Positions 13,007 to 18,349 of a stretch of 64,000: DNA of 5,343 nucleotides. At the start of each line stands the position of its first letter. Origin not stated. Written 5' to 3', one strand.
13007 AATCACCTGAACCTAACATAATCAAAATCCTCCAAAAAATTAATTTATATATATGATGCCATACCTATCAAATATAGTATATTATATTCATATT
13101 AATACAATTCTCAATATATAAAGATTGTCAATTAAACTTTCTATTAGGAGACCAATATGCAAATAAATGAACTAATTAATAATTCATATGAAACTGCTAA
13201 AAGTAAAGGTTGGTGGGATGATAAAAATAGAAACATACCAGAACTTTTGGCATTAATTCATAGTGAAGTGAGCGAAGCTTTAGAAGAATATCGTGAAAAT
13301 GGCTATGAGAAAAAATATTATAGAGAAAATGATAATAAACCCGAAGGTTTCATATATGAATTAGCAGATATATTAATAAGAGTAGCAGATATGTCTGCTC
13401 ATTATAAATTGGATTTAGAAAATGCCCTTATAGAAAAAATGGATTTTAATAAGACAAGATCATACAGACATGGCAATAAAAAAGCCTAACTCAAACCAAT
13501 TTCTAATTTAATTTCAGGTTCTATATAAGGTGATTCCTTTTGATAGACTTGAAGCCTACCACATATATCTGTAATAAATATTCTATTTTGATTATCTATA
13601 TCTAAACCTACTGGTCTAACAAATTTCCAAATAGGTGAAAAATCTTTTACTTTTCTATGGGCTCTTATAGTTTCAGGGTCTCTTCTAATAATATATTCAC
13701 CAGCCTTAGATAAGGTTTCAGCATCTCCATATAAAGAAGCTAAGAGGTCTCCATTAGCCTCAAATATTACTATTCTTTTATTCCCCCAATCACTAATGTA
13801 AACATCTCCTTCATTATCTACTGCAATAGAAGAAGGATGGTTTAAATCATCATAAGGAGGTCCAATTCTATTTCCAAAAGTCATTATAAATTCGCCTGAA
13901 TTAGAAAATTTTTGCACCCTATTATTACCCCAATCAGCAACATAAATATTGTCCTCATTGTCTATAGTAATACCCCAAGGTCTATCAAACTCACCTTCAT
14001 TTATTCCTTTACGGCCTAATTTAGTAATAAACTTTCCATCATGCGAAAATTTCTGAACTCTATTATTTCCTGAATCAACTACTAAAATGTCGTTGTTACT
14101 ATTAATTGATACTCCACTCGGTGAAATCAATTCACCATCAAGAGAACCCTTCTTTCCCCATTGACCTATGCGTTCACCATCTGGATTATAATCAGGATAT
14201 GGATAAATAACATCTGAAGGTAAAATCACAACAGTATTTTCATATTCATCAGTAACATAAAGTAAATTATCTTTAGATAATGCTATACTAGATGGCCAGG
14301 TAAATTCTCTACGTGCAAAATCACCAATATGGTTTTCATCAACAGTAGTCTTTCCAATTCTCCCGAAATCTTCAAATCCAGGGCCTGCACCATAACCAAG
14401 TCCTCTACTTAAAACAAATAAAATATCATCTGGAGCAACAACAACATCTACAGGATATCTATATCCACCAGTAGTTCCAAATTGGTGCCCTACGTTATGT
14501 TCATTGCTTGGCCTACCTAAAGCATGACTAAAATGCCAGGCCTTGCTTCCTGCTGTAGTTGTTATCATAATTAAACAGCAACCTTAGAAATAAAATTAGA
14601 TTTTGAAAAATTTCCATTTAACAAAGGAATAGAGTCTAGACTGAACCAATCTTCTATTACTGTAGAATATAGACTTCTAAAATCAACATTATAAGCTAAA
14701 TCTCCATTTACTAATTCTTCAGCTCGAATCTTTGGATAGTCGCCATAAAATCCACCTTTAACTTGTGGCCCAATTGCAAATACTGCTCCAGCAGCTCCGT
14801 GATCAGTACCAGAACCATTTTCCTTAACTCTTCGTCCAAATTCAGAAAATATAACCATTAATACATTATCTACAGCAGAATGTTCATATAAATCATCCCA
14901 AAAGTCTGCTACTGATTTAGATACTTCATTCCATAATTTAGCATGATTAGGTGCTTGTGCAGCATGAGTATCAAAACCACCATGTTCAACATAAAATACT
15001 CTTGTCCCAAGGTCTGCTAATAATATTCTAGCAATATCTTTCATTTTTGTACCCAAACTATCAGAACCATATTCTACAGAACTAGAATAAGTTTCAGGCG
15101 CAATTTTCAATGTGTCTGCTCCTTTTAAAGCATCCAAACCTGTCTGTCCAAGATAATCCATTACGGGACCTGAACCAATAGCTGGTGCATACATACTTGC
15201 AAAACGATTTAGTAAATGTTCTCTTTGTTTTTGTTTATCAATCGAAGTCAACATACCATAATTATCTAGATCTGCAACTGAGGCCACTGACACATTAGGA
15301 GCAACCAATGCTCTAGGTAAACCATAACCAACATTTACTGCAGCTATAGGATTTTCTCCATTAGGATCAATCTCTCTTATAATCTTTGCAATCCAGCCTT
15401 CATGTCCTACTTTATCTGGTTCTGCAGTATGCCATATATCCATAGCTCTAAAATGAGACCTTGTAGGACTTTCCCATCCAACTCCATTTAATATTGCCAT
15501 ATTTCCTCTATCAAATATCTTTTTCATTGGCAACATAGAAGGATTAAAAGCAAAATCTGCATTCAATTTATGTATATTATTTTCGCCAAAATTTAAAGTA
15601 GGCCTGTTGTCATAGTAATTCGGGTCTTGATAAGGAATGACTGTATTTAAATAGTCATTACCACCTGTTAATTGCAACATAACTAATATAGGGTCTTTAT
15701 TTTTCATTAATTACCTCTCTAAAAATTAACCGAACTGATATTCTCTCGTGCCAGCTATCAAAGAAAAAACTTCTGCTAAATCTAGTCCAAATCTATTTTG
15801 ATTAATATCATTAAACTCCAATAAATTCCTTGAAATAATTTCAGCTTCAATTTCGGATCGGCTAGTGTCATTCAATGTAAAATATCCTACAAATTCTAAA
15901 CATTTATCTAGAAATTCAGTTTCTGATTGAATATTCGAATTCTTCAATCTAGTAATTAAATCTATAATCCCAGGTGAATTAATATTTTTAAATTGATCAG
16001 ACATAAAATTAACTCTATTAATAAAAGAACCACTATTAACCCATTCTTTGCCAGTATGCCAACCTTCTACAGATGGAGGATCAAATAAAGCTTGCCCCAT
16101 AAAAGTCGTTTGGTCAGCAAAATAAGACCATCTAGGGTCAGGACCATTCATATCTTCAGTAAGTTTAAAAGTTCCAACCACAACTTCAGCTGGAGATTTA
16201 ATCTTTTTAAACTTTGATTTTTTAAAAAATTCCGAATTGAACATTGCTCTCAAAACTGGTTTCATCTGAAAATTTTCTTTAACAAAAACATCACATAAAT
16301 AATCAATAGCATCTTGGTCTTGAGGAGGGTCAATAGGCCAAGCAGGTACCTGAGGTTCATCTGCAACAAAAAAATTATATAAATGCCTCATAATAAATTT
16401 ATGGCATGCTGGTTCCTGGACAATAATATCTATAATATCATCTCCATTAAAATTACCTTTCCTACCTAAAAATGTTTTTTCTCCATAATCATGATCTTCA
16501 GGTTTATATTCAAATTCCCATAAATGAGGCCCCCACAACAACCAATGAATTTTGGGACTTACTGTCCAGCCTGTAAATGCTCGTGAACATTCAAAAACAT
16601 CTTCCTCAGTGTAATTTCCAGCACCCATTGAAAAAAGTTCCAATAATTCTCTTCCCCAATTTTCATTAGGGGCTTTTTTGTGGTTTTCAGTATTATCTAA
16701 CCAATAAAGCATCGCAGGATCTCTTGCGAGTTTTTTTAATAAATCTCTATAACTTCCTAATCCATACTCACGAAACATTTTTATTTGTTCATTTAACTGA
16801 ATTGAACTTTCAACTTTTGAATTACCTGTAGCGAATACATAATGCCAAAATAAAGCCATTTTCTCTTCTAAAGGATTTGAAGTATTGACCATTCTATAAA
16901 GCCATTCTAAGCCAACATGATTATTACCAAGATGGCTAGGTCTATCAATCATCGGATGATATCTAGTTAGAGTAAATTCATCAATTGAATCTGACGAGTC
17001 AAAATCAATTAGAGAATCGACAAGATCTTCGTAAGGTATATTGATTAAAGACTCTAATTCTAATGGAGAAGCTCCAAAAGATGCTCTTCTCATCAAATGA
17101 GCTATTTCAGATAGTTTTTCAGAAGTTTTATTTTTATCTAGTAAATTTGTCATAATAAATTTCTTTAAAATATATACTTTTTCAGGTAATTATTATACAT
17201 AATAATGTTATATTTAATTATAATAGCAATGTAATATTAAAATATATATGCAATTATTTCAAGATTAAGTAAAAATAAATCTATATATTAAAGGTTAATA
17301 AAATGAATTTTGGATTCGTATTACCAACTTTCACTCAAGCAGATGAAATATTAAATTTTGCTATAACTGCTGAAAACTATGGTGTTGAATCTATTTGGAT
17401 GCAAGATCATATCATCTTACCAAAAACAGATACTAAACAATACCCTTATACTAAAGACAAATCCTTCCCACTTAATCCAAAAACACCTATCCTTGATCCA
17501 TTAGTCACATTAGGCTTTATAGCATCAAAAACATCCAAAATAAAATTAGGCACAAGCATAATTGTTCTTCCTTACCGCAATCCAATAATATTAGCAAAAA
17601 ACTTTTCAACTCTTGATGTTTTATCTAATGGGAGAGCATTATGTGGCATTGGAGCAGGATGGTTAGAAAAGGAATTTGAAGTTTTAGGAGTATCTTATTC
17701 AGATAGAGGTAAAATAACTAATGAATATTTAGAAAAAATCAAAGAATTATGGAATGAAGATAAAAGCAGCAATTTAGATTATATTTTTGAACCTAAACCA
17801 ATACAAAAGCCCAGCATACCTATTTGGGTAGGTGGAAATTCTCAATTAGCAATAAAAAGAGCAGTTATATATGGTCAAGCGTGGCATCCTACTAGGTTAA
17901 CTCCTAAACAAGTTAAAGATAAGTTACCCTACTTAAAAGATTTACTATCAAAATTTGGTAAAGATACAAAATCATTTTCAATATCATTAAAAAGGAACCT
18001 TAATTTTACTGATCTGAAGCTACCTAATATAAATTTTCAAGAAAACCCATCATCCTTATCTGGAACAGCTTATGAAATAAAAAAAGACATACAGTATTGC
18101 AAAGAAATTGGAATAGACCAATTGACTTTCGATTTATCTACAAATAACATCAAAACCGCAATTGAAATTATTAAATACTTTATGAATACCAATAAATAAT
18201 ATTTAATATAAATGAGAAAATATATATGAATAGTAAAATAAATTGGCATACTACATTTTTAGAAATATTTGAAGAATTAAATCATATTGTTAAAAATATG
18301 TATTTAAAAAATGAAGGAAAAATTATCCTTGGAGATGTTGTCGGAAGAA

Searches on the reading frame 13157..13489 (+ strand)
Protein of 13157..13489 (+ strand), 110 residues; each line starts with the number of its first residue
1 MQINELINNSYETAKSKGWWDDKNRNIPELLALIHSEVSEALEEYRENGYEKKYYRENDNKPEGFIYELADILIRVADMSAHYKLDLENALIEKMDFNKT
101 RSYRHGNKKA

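Call 3: search_protein_families(library=pfam, proteins=[window:13157-13489:+], max_evalue=1)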
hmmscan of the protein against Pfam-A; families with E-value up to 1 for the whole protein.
window:13157-13489:+ (110 aa): 1 family
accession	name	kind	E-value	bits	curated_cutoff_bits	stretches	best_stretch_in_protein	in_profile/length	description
PF03819.22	MazG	-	0.03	15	22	1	30-95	6-66/74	MazG nucleotide pyrophosphohydrolase domain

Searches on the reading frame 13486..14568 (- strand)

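Call 88: search_protein_families(library=pfam, proteins=[window:13486-14568:-], max_evalue=0.001)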
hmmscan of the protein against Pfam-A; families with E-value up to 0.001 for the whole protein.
window:13486-14568:- (360 aa): 8 families
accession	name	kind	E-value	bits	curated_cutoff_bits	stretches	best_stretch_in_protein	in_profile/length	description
PF01436.27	NHL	-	5.6e-39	130.7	20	3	194-221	1-28/28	NHL repeat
PF08450.18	SGL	-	1.4e-10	41.7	26.3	1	146-228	132-217/246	SMP-30/Gluconolactonase/LRE-like region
PF17170.10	DUF5128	-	6.2e-09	35.9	22.9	1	157-229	52-126/321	6-bladed beta-propeller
PF24684.1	Vgb_lyase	-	7.9e-08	31.9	50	1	149-227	182-255/290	Virginiamycin B lyase family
PF25021.1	TEN_NHL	-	1.1e-07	31.7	27.1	0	242-266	329-353/357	Teneurin NHL domain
PF13449.12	Phytase-like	-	8.2e-06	26.4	27.6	0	247-280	72-105/284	Esterase-like activity of phytase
PF06739.17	SBBP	-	0.00038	20.8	20.5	0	199-211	17-29/38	Beta-propeller repeat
PF22701.2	Mala_s_1-like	-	0.00087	19.5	27.5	0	151-268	43-155/195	Mal s 1 allergenic protein-like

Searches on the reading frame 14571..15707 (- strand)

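Call 88: search_protein_families(library=pfam, proteins=[window:14571-15707:-], max_evalue=0.001)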
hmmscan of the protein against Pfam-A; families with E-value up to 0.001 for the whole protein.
window:14571-15707:- (378 aa): 1 family
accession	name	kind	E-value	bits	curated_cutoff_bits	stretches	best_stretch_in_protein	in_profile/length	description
PF07394.17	DUF1501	-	1.3e-26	94.1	27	1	8-330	4-342/390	Protein of unknown function (DUF1501)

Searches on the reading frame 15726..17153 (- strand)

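Call 88: search_protein_families(library=pfam, proteins=[window:15726-17153:-], max_evalue=0.001)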
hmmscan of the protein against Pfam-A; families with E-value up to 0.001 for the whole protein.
window:15726-17153:- (475 aa): 1 family
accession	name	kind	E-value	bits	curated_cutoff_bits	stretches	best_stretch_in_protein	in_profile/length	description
PF08811.16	DUF1800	-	1.2e-96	324.9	26.1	1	19-438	1-392/419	Protein of unknown function (DUF1800)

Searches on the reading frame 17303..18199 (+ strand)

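Call 88: search_protein_families(library=pfam, proteins=[window:17303-18199:+], max_evalue=0.001)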
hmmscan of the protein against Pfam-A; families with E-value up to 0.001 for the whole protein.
window:17303-18199:+ (298 aa): 1 family
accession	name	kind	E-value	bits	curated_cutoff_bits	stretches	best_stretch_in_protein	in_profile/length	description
PF00296.26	Bac_luciferase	-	1.6e-41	143.1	27.9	1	1-231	1-226/314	Luciferase-like monooxygenase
